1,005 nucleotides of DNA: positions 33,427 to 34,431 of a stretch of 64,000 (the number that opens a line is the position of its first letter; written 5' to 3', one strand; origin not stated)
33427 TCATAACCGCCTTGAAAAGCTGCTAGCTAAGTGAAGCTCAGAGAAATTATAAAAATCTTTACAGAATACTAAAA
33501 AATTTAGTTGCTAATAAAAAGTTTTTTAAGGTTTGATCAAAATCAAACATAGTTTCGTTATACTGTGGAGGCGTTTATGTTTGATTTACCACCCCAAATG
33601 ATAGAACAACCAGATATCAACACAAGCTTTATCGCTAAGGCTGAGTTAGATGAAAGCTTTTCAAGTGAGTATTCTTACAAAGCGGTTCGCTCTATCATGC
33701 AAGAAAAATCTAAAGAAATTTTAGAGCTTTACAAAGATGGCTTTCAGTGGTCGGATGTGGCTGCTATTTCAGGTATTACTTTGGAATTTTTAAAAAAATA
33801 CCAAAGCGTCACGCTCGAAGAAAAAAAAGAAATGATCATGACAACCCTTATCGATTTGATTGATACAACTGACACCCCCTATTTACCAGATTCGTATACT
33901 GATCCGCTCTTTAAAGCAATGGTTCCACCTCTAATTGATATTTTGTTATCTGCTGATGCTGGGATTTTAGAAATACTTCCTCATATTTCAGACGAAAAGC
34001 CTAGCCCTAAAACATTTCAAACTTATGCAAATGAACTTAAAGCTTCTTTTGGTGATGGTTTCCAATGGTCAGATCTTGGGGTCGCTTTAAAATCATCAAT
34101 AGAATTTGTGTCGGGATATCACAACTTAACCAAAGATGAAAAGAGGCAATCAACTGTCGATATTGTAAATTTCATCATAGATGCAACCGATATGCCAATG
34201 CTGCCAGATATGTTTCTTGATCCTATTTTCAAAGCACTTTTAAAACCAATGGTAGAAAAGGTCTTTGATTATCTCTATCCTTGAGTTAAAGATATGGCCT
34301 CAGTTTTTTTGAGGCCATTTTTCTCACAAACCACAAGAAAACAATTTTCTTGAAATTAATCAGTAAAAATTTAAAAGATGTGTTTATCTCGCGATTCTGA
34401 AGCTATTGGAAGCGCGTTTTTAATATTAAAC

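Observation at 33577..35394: Tandem paralogs built from four copies of an unrecognised ~95-aa module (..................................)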

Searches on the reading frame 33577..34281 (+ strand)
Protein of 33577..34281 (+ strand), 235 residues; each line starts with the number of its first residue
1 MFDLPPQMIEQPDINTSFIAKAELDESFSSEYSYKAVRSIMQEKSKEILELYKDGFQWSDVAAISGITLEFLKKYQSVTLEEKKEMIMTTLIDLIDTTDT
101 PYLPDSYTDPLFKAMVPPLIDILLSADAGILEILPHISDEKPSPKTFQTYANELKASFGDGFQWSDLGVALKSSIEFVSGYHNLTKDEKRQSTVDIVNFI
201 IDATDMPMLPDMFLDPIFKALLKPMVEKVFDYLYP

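Call 3: search_protein_families(library=pfam, proteins=[window:33577-34281:+], max_evalue=10)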
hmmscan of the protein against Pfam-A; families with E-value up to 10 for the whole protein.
window:33577-34281:+ (235 aa): 5 families
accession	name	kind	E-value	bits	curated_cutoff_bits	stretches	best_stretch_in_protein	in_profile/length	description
PF22403.1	DUF6981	-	0.064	13.6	26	1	120-178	17-75/84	Domain of unknown function (DUF6981)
PF08020.16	DUF1706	-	0.065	13.6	24.2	1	42-97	67-119/166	Protein of unknown function (DUF1706)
PF02796.21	HTH_7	-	0.072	13.7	23.8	1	41-75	7-41/45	Helix-turn-helix domain of resolvase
PF00452.24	Bcl-2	-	0.084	13.9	31.4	1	36-100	29-91/100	Apoptosis regulator proteins, Bcl-2 family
PF23907.1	DUF7249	-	0.13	13.8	27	1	34-70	45-80/93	Family of unknown function (DUF7249)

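Call 4: search_protein_families(library=ncbifam, proteins=[window:33577-34281:+], max_evalue=10)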
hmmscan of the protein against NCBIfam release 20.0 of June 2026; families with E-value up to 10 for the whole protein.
window:33577-34281:+ (235 aa): 1 family
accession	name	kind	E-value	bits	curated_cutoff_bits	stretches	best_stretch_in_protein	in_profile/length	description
NF011058.0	PRK14489.1-3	exception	0.15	10.6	820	0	189-223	92-126/382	molybdenum cofactor guanylyltransferase MobA, DUF3305 domain-containing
